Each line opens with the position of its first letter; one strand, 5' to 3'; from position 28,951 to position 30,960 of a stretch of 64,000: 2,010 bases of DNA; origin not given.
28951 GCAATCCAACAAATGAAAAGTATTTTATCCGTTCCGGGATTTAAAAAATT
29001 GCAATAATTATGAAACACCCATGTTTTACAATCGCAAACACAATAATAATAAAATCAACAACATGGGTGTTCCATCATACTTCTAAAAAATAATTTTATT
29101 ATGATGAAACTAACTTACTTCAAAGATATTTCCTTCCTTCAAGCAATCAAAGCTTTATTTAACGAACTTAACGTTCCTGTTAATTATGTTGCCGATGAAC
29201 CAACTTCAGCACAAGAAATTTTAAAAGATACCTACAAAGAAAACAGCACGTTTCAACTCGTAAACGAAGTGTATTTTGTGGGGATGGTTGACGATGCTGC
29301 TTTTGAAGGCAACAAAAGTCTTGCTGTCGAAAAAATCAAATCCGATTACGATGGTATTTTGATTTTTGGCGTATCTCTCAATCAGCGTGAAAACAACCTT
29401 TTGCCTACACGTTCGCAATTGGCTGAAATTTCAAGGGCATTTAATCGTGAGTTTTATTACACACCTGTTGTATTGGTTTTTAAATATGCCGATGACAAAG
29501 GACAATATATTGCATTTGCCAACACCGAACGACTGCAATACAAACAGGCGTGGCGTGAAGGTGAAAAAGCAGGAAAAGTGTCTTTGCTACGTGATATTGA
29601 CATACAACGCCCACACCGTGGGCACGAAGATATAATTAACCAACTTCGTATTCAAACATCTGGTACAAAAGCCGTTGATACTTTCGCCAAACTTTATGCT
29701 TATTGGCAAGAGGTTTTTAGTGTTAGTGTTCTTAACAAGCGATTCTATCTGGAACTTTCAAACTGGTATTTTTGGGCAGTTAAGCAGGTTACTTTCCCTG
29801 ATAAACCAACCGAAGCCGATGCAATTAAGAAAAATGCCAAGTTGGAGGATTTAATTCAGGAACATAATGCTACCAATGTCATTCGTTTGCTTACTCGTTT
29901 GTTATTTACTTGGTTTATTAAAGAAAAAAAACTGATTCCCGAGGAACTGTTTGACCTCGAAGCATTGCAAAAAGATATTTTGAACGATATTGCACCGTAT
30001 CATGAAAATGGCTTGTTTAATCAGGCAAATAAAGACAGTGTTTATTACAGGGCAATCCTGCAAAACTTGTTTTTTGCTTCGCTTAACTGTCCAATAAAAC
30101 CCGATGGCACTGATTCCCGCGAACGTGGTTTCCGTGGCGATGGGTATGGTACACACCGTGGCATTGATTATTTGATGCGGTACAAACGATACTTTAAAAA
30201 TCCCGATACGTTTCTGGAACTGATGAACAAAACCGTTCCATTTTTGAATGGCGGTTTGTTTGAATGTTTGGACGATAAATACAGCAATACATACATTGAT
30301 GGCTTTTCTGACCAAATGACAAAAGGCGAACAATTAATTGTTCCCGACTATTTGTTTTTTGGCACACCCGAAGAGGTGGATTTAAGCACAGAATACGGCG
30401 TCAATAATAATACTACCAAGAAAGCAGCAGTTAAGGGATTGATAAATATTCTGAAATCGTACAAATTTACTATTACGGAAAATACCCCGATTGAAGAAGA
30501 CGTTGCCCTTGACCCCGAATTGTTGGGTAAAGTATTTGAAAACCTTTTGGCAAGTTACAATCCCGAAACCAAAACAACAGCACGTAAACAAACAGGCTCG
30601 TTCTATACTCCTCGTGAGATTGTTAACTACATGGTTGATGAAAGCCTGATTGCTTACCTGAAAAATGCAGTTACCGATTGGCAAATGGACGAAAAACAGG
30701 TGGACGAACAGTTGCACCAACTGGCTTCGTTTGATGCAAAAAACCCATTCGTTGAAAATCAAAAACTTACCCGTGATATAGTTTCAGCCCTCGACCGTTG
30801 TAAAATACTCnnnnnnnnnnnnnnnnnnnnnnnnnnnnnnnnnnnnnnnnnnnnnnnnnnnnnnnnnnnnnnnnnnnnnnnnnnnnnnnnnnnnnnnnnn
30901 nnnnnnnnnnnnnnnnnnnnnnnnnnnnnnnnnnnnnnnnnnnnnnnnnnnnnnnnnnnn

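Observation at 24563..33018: Unconventional restriction-like defence cassette: XRE HTH, PLD::SNF2 fusion, KilA-N and a 1305-aa Eco57I-type m6A methyltransferase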

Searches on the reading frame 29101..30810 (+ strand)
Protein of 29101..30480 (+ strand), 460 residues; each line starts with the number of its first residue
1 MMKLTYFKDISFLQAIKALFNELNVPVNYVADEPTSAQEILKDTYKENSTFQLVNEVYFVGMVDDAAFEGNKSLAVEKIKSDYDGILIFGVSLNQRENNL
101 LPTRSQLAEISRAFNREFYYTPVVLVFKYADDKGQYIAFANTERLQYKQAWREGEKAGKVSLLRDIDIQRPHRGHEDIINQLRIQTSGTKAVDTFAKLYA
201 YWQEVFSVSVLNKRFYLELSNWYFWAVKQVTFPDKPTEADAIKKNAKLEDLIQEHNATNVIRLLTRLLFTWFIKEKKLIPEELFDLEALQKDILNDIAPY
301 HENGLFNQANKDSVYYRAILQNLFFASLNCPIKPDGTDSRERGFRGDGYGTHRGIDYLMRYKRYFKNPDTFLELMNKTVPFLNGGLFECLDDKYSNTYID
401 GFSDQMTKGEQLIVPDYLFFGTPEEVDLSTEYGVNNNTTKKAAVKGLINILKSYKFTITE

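Call 34: search_solved_structures(query=A1, max_evalue=1)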
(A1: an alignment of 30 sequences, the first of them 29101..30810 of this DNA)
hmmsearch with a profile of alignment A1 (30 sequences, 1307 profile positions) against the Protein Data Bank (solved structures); distinct sequences matched with E-value up to 1: 18.
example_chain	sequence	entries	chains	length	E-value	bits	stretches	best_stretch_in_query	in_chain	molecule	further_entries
8cxz_A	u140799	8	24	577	9.6e-36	126.2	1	806-1228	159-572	Site-specific DNA-methyltransferase (adenine-specific)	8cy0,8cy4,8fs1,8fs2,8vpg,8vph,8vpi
7lni_A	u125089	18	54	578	1e-35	126.1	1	806-1228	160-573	Site-specific DNA-methyltransferase (adenine-specific)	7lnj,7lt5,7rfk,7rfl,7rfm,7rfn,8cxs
7qw5_A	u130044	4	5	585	1.5e-31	112.3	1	799-1237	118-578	Modification methylase BseCI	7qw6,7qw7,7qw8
8c45_A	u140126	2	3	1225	3.8e-11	44.7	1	794-1014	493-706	site-specific DNA-methyltransferase (adenine-specific)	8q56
9ewz_C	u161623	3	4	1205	8.7e-09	36.9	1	792-952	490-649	Adenine-specific methyltransferase BrxX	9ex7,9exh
8zek_A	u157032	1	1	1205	1e-08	36.6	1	794-952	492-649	site-specific DNA-methyltransferase (adenine-specific)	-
1g38_A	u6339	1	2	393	2.6e-08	35.3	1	804-913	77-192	MODIFICATION METHYLASE TAQI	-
1aqi_A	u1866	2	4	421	2.7e-08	35.2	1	804-913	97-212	ADENINE-N6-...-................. TAQI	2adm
2ibs_A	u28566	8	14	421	2.8e-08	35.2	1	804-913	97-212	Modification methylase TaqI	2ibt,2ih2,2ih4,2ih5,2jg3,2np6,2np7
1aqj_A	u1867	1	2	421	2.8e-08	35.2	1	804-913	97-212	ADENINE-N6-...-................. TAQI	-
7lo5_A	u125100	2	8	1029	6.7e-08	33.9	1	807-892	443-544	Site-specific DNA-methyltransferase (adenine-specific)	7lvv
7vru_A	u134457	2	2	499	3.5e-07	31.5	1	795-990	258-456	Site-specific DNA-methyltransferase (adenine-specific)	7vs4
2f8l_A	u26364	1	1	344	0.00055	21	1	806-914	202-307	hypothetical protein lmo1582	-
2okc_A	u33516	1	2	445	0.0038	18.2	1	807-939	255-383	Type I restriction enzyme StySJI M protein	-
8yva_A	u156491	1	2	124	0.013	16.4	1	1066-1166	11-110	C2H2-type domain-containing protein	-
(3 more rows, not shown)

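Call 44: predict_structure(alignment_id=A1)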
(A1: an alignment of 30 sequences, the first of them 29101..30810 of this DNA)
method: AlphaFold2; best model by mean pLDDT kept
length: 570 residues; sequences in the alignment: 30
mean_pLDDT: 67.3   pTM: 0.53
mean pLDDT of the five models: 67.3, 67.2, 62.3, 61.8, 59.6
residues with pLDDT >= 90: 50; 70-90: 239; 50-70: 144; < 50: 137
segments of 3 or more residues with pLDDT < 50: 147-155, 293-329, 348-361, 381-390, 400-407, 455-508
pLDDT, mean of each block of 10 residues (from residue 1): 76 93 90 85 85 91 87 79 82 86 82 82 89 86 54 49 78 71 81 84 65 69 82 81 87 77 62 53 57 44 34 38 47 59 55 43 64 62 45 55 48 61 77 82 76 46 34 46 41 31 44 66 84 82 72 89 67
secondary structure, 60 per line:
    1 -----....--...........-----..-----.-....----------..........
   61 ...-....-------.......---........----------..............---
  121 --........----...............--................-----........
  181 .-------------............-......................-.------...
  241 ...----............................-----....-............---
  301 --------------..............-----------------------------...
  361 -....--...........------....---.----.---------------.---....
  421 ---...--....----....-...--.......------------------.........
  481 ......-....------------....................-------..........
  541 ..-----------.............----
elements in order: H6-9 H12-22 H37-40 E54-63 H65-68 H76-82 E86-93 H104-117 E123-130 E135-149 E152-167 H173-181 H195-206 H208-229 H238-243 H248-275 H286-297 H315-328 H368-378 H385-388 H417-420 E424-426 H429-432 H437-440 E442-444 H447-453 H472-486 H488-491 H504-523 H531-542 H554-566

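Call 47: fold_search(model_id=the predicted structure, library=pdb)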
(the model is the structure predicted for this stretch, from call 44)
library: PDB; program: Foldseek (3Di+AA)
matches with E <= 10: 275; with E <= 0.001: 0
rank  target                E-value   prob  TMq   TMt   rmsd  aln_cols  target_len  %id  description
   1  2qb6_A                2.0e-01  0.33  0.10  0.14   9.7       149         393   10  Saccharomyces cerevisiae cytosolic exopolyphosphatase, sulfate complex (released 2007-12-11)
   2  2c1g                  3.9e-01  0.15  0.06  0.09  11.3       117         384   14  Structure of Streptococcus pneumoniae peptidoglycan deacetylase (SpPgdA) (released 2005-09-15)
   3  6cbc_A                5.1e-01  0.08  0.10  0.17  13.3       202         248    7  Crystal structure of an N-terminal fragment of Vps13. (released 2018-08-08)
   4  8rl2_CJ               6.2e-01  0.08  0.08  0.12   9.8       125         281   14  Human pre-60S - State 5 (released 2025-01-15)
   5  2qb6_B                6.6e-01  0.21  0.11  0.14   9.8       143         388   10  Saccharomyces cerevisiae cytosolic exopolyphosphatase, sulfate complex (released 2007-12-11)
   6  3zxu_A                7.3e-01  0.04  0.07  0.13  23.9       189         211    9  Crystal structure of the Ctf19-Mcm21 kinetochore heterodimer from yeast (released 2012-03-14)
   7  6e0m                  8.1e-01  0.12  0.13  0.22  14.7       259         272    9  Structure of Elizabethkingia meningoseptica CdnE cyclic dinucleotide synthase (released 2019-02-20)
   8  9icz_B                8.5e-01  0.06  0.05  0.09  19.2       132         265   12  C-Methyltransferase SeMT from Saccharopolyspora erythraea (released 2025-12-10)
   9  9qiw_CJ               8.5e-01  0.06  0.08  0.13   9.9       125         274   14  Human pre-60S - State 3 (released 2025-04-30)
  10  6rh0_B                8.5e-01  0.06  0.09  0.15  12.8       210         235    9  Revisiting pH-gated conformational switch. Complex HK853-RR468 pH 5.5 (released 2020-02-19)
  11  8eup_x                8.5e-01  0.04  0.06  0.08  11.9       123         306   15  Ytm1 associated 60S nascent ribosome State 1A (released 2022-11-30)
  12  2ddm_B                9.9e-01  0.08  0.08  0.13  10.8       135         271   12  Crystal Structure of Pyridoxal Kinase from the Escherichia coli PdxK gene at 2.1 A resolution (released 2006-08-15)
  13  8ir3_T                1.0e+00  0.06  0.08  0.12  10.1       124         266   14  human nuclear pre-60S ribosomal particle - State B' (released 2023-08-09)
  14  7mqa_SM               1.0e+00  0.06  0.08  0.12   9.6       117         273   10  Cryo-EM structure of the human SSU processome, state post-A1 (released 2021-09-22)
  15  8ir1_T                1.2e+00  0.06  0.08  0.13  10.1       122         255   15  human nuclear pre-60S ribosomal particle - State A (released 2023-08-09)
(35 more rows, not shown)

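Call 64: search_protein_representatives(protein=window:29101-30480:+)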
Query: 460 residues. Proteins with E-value up to 0.001 (for the whole library): 1495; up to 1e-10: 1228; up to 1e-30: 661. The best 150 are listed.
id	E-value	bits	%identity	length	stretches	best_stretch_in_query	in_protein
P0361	8.1e-253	855.4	82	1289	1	2-460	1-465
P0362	4.3e-225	764.0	73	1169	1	2-460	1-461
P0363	1.9e-183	626.8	63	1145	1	2-460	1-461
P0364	3.5e-169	579.8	64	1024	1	2-460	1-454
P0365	3.3e-161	553.5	57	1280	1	3-460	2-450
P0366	1.0e-158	545.3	69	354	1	2-348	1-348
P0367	8.0e-156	535.7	60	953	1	13-460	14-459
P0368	2.9e-155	533.9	58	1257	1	2-460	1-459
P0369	1.0e-154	532.1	59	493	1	6-460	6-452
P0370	4.6e-145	500.3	61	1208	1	78-460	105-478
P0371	5.7e-140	483.5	57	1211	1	6-460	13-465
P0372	2.2e-136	471.7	56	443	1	7-460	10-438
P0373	4.4e-136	470.7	53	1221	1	17-460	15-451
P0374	3.6e-134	464.3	55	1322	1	3-460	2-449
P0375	1.8e-132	458.8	55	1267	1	47-460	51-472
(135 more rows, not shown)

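Call 68: find_related_loci(query=A3, collection=metagenome_contigs, flank=7000)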
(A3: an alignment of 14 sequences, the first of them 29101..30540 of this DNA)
Query A3 (480 aa) in metagenome_contigs; peptide patterns used: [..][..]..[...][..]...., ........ (x = any residue, [..] = any of these).
600 stretches matched a pattern (row limit reached: there are more); 489 encode a relative of the query (tblastn E <= 1e-3); the best 80 are kept; 80 distinct loci.
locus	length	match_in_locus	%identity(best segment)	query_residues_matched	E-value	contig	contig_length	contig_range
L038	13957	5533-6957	75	2-480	0e+0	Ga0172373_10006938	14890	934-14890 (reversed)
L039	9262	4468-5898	72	2-480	0e+0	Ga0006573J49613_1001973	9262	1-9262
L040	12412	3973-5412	66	2-480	0e+0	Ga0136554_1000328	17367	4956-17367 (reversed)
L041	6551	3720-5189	60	2-480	0e+0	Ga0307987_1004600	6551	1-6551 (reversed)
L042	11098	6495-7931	60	2-480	0e+0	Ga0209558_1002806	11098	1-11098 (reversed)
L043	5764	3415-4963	64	2-480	0e+0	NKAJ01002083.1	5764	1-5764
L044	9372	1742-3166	57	2-480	2e-178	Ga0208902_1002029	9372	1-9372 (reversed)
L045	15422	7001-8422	55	1-480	3e-164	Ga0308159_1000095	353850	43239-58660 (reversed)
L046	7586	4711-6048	54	1-480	2e-157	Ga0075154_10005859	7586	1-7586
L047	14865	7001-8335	54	1-480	3e-154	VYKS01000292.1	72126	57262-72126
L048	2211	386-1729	51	1-480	3e-154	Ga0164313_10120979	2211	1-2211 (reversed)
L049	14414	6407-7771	50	4-480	3e-133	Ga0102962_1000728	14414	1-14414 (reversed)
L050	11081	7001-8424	72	1-480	9e-133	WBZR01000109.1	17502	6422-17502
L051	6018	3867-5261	44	4-480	9e-120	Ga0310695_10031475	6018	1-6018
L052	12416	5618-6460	65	203-480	2e-118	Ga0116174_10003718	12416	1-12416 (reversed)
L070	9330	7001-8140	41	87-480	3e-86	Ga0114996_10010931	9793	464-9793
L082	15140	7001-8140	41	103-480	1e-79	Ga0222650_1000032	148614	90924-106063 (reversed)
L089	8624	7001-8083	41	103-480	4e-79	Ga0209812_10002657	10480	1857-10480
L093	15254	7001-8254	39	66-480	5e-78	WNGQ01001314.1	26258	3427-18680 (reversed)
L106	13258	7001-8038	42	103-480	4e-76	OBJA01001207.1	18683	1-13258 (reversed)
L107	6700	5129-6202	43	103-480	5e-76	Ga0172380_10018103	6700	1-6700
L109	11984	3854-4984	41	103-480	5e-76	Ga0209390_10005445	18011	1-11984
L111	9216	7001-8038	43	117-480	4e-75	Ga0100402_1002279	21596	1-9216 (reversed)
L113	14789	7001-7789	50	206-480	7e-75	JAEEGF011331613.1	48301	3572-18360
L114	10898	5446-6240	50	204-480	8e-75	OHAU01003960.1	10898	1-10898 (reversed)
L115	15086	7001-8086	41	87-480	2e-74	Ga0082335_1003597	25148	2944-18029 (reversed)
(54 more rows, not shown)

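Call 77: search_protein_families(library=pfam, proteins=[L047:6356-7000:+, L114:3905-4969:+, L082:5556-6614:+, L050:5875-7008:+, L107:3645-4778:+, L106:5509-6660:+, L115:5556-6680:+, L049:4786-5595:+, L049:5592-6389:+, L070:4969-6600:+], max_evalue=0.001)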
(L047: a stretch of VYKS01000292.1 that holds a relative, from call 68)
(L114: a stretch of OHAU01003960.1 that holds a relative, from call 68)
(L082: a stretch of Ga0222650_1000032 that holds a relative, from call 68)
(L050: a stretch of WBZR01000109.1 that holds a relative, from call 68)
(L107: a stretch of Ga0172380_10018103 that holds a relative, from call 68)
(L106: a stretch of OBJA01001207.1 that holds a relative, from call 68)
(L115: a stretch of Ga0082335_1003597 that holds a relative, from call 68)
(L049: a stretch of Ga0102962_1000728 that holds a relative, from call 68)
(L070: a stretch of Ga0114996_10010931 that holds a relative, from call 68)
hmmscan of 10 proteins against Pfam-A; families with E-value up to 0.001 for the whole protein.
L047:6356-7000:+ (214 aa): 1 family
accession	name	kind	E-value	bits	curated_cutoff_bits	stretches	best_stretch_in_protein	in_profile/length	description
PF04313.20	HSDR_N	-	8.2e-05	23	25.1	1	113-184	123-195/198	Type I restriction enzyme R protein N terminus (HSDR_N)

L114:3905-4969:+ (354 aa): 2 families
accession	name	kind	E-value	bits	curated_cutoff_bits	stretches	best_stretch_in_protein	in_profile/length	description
PF06250.17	YhcG_C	-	1.7e-58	197.4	32.5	1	184-335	2-153/157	YhcG PDDEXK nuclease domain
PF17761.7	DUF1016_N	-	3.2e-43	147.6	32.8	1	26-159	2-137/137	DUF1016 N-terminal domain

L082:5556-6614:+ (352 aa): 1 family
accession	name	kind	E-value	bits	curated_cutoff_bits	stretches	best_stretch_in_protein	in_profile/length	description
PF02661.23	Fic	-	1.5e-12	48.6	24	1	112-216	1-91/93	Fic/DOC family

L050:5875-7008:+ (377 aa): 2 families
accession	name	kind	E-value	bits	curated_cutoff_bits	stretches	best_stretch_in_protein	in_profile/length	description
PF06250.17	YhcG_C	-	2.3e-62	209.9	32.5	1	209-362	1-157/157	YhcG PDDEXK nuclease domain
PF17761.7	DUF1016_N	-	2e-38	132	32.8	1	11-188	1-137/137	DUF1016 N-terminal domain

L107:3645-4778:+ (377 aa): 2 families
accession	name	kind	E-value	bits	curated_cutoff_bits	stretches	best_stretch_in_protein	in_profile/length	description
PF06250.17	YhcG_C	-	1.2e-56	191.3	32.5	1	214-369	2-156/157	YhcG PDDEXK nuclease domain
PF17761.7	DUF1016_N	-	5.3e-33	114.5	32.8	1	11-189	2-137/137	DUF1016 N-terminal domain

L106:5509-6660:+ (383 aa): 3 families
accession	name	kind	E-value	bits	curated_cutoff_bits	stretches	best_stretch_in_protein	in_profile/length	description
PF06250.17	YhcG_C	-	3.8e-54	183.2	32.5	1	220-369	2-151/157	YhcG PDDEXK nuclease domain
PF17761.7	DUF1016_N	-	9.2e-19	68.3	32.8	1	19-195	11-137/137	DUF1016 N-terminal domain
PF08163.18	DNAPKcs_CC3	-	0.00043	19.8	28.9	0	114-178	92-155/389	DNA-dependent protein kinase catalytic subunit, CC3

L115:5556-6680:+ (374 aa): 2 families
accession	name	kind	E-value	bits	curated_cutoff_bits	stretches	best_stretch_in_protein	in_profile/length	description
PF06250.17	YhcG_C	-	1.8e-47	161.6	32.5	1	213-362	2-151/157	YhcG PDDEXK nuclease domain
PF17761.7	DUF1016_N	-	2.2e-29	102.8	32.8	1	10-188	2-137/137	DUF1016 N-terminal domain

L049:4786-5595:+ (269 aa): 2 families
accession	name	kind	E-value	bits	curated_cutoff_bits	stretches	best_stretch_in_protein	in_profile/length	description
PF09407.15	AbiEi_1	-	1.1e-27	97.4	22.2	1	74-216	2-141/142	AbiEi antitoxin C-terminal domain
PF17783.7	CvfB_WH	-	1e-05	25.6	22.9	1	28-60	24-56/58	CvfB-like winged helix domain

L049:5592-6389:+ (265 aa): 1 family
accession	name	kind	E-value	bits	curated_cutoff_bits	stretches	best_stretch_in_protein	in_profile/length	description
PF08843.17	AbiEii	-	6.1e-36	125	22.5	1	30-257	1-235/238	Nucleotidyl transferase AbiEii toxin, Type IV TA system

L070:4969-6600:+ (543 aa): 14 families
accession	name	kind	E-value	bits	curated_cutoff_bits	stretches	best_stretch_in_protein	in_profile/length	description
PF13749.12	HATPase_c_4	-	2.6e-20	72.6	26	1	278-363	3-89/89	Putative ATP-dependent DNA helicase recG C-terminal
PF13412.12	HTH_24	-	7.7e-16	57.8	21.9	2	398-437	7-46/48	Winged helix-turn-helix DNA-binding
PF09339.16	HTH_IclR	-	1.5e-12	47.5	22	2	396-440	5-50/52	IclR helix-turn-helix domain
PF04326.19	SLFN_AlbA_2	-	3.7e-12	47.2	25.3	1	3-108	1-117/118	Schlafen, AlbA_2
PF13404.12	HTH_AsnC-type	-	5.2e-09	36.2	27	0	398-427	7-36/42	AsnC-type helix-turn-helix domain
PF01047.28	MarR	-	6.1e-09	36.1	24.6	0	398-440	7-49/59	MarR family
PF12802.13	MarR_2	-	2.8e-06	27.8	27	0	399-448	10-60/61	MarR family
PF10494.15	Stk19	-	1.8e-05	24.8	27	0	389-441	12-65/278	Inactive serine-threonine protein kinase 19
PF25213.1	HVO_A0261_N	-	6.4e-05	23.2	35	0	393-441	10-57/86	HVO_A0261 N-terminal domain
PF13936.12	HTH_38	-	0.00017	21.7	27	0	497-515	21-39/44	Helix-turn-helix domain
PF12840.13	HTH_20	-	0.00032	21.1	27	0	398-426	8-36/51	Helix-turn-helix domain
PF13545.12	HTH_Crp_2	-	0.00066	20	27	0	408-440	22-55/70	Crp-like helix-turn-helix domain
PF02082.26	Rrf2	-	0.00068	20.2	30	0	481-525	5-52/132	Iron-dependent Transcriptional regulator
PF00392.27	GntR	-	0.00074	19.6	27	0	405-440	20-56/64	Bacterial regulatory proteins, gntR family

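Call 86: search_protein_families(library=pfam, alignment_id=A3, max_evalue=1)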
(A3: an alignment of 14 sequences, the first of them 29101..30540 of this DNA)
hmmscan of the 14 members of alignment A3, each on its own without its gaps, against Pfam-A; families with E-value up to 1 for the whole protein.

A. member 1, window:29101-30540:+ (480 aa): 0 families

B. families by the number of members that match (of 14 scanned): 4 families
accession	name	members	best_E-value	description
PF20465.4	MmeI_hel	2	0.005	MmeI, helicase spacer domain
PF25120.1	DUF7814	2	0.0099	Domain of unknown function (DUF7814)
PF00146.26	NADHdh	1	0.31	NADH dehydrogenase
PF25630.1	Phycodna_minor_capsid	1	0.9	Phycodnaviridae minor capsid protein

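Call 100: search_solved_structures(query=A3, max_evalue=10, show_alignments=2)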
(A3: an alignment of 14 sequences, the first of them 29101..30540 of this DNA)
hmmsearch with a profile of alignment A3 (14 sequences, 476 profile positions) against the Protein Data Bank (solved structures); distinct sequences matched with E-value up to 10: 0.
